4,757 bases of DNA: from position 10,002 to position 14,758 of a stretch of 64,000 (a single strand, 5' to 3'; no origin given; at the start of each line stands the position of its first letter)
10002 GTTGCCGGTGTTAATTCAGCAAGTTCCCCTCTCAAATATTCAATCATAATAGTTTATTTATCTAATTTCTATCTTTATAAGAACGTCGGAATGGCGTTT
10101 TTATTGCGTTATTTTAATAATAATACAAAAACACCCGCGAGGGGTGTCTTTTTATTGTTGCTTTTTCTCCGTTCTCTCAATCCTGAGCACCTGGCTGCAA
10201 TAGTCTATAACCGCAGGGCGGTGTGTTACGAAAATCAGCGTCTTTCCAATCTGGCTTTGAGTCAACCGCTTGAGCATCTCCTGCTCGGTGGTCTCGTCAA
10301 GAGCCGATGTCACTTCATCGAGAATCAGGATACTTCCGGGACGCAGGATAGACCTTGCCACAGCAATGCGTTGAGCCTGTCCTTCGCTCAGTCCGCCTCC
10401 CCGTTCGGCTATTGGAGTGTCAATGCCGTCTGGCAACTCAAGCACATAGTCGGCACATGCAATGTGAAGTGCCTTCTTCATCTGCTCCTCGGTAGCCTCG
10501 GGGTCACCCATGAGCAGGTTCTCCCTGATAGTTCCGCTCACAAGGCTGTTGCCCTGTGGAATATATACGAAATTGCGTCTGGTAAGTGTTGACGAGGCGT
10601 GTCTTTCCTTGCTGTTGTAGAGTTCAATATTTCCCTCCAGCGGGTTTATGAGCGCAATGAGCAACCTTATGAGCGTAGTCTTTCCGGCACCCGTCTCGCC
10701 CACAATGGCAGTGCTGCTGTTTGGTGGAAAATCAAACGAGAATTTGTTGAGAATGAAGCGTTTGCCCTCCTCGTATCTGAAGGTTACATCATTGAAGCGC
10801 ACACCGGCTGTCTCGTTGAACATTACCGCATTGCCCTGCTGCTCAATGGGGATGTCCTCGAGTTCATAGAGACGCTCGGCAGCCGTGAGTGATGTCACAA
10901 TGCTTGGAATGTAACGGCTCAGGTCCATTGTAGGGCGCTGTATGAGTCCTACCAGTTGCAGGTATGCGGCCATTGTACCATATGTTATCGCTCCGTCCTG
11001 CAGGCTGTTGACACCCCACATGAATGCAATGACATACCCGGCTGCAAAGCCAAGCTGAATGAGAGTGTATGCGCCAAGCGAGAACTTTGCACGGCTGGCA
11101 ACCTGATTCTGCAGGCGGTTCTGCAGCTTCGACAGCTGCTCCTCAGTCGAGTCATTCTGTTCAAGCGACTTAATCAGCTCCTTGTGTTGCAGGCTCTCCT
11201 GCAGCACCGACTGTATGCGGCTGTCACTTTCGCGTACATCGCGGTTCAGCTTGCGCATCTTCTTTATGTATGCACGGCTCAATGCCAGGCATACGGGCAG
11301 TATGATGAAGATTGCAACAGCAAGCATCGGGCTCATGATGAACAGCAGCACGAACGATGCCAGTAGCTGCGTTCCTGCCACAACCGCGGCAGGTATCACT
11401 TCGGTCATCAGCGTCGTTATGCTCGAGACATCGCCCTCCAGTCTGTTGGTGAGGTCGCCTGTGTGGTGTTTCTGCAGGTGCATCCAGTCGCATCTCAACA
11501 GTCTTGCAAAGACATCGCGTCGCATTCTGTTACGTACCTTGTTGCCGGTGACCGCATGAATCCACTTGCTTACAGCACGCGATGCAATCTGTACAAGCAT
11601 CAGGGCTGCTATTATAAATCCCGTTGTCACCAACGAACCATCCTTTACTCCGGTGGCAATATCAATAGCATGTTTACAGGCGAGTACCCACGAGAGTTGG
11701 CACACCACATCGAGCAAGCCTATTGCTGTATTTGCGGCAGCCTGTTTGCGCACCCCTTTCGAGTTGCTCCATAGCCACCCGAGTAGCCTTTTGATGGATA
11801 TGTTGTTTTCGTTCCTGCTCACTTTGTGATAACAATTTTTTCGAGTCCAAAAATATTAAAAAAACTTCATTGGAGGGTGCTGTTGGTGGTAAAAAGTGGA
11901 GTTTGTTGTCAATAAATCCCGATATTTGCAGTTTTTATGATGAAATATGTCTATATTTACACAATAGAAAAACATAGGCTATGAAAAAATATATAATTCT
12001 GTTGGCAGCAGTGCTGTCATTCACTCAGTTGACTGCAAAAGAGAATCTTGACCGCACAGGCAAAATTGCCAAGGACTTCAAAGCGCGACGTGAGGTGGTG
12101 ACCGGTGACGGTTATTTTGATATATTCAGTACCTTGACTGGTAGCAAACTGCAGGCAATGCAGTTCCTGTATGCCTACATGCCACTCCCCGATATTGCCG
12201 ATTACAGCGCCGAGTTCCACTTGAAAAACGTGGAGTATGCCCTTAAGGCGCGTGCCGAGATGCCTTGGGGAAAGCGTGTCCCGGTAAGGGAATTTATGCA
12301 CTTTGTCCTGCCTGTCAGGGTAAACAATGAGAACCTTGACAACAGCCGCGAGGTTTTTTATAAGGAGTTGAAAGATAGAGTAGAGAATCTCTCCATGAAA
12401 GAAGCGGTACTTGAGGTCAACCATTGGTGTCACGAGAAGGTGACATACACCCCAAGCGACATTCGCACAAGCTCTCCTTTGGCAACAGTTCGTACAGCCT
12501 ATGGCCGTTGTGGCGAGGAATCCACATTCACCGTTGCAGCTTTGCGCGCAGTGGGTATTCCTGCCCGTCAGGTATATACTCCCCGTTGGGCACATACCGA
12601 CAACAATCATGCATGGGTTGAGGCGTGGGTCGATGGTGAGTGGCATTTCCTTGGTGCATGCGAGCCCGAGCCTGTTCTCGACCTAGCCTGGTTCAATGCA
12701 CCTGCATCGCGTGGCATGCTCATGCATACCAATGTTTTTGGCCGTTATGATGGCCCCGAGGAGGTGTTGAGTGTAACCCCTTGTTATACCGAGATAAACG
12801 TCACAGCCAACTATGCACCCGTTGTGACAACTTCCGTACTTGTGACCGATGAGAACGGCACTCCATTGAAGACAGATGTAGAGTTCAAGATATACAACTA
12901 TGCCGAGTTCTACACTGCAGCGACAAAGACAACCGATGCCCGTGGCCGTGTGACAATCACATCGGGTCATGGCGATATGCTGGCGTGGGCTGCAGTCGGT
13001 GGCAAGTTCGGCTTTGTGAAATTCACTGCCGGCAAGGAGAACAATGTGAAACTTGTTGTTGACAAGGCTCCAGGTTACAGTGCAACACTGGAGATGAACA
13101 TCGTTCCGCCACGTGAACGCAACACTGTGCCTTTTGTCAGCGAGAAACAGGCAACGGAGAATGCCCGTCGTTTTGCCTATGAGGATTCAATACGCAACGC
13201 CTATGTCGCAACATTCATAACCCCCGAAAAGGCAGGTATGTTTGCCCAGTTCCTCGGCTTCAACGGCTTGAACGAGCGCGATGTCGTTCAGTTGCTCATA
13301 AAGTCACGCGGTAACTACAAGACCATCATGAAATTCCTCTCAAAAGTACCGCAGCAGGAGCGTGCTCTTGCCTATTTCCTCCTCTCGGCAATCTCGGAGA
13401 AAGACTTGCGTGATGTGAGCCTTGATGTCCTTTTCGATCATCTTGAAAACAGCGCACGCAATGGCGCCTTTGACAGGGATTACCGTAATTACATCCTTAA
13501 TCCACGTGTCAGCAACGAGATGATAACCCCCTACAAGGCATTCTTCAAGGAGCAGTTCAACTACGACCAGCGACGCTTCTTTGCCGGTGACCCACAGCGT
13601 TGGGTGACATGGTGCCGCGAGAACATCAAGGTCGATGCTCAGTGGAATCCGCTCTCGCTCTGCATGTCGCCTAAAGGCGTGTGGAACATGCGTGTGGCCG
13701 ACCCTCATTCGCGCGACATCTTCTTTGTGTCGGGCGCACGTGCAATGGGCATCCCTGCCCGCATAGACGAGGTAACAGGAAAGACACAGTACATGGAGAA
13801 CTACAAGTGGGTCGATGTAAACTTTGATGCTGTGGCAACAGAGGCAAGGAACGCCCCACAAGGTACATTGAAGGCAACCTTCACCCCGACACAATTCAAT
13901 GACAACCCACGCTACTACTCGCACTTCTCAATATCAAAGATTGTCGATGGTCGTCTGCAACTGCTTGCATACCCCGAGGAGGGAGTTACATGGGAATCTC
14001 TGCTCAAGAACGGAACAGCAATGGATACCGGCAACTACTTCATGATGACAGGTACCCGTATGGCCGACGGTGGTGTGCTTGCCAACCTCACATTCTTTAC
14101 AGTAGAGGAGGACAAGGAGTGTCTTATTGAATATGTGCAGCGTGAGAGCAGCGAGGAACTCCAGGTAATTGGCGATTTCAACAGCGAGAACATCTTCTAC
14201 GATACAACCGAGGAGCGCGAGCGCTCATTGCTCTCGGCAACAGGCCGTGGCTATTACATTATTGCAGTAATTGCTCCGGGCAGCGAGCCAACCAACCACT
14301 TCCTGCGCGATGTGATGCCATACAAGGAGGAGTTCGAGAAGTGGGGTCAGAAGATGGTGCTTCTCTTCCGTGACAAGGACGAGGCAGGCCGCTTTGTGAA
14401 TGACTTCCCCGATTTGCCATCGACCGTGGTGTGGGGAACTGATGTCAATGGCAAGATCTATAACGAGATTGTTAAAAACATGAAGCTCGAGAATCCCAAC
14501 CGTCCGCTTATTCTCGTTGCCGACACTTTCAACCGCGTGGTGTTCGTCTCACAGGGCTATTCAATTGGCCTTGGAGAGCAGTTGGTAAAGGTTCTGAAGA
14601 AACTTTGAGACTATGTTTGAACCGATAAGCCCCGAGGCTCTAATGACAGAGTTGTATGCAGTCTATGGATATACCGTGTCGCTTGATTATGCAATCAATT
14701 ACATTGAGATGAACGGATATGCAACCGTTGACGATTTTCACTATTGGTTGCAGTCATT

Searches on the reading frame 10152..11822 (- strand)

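Call 8: search_protein_families(library=pfam, proteins=[window:10152-11822:-])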
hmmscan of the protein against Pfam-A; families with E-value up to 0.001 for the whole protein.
window:10152-11822:- (556 aa): 7 families
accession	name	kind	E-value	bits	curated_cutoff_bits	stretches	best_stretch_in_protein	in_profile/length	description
PF00664.28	ABC_membrane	-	2.1e-35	123.2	28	1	41-297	14-273/274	ABC transporter transmembrane region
PF00005.33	ABC_tran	-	3.5e-26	92.9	25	1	358-506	1-137/137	ABC transporter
PF02463.25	SMC_N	-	2.9e-07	30.6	40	1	487-554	150-217/220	RecF/RecN/SMC N terminal domain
PF13476.12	AAA_23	-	6.9e-06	27.3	27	1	359-388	11-39/201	AAA domain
PF13401.12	AAA_22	-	0.00026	21.7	27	1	369-472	6-65/130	AAA domain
PF13304.12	AAA_21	-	0.00046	20.8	27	0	478-540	238-304/304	AAA domain, putative AbiEii toxin, Type IV TA system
PF13555.12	AAA_29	-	0.00061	19.9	27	0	362-394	16-48/61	P-loop containing region of AAA domain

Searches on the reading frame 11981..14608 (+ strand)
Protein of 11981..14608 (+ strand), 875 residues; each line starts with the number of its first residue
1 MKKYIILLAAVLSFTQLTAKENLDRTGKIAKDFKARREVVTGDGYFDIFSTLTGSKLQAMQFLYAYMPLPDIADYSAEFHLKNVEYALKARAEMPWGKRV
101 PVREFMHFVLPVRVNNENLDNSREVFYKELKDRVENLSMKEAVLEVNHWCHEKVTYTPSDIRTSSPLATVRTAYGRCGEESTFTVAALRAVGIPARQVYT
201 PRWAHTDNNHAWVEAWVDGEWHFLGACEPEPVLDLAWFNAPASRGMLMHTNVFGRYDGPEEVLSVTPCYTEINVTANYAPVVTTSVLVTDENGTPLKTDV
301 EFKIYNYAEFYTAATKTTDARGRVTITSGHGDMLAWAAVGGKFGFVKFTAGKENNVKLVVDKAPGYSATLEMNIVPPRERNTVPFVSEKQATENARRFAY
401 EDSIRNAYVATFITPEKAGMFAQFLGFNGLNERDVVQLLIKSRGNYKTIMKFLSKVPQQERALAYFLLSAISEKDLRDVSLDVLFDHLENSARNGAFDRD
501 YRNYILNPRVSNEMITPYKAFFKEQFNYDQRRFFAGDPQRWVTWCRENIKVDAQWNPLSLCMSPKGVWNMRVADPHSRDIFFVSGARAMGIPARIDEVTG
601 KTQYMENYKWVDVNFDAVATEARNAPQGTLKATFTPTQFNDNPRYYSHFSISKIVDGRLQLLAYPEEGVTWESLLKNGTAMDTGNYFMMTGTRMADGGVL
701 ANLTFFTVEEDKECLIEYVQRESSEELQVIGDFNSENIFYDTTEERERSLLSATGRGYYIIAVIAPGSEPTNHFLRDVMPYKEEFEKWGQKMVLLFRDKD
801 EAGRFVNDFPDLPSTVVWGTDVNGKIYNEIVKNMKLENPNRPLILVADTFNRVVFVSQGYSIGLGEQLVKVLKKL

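Call 8: search_protein_families(library=pfam, proteins=[window:11981-14608:+])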
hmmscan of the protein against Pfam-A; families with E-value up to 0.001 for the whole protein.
window:11981-14608:+ (875 aa): 3 families
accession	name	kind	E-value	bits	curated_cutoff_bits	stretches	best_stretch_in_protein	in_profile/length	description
PF01841.26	Transglut_core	-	9.6e-22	77.8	23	1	137-222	12-104/108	Transglutaminase-like superfamily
PF02369.22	Big_1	-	3e-05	24.5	34.9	1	270-327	7-65/93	Bacterial Ig-like domain (group 1)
PF04473.18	DUF553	-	0.00034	20.5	20.5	0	128-224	4-111/140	Transglutaminase-like domain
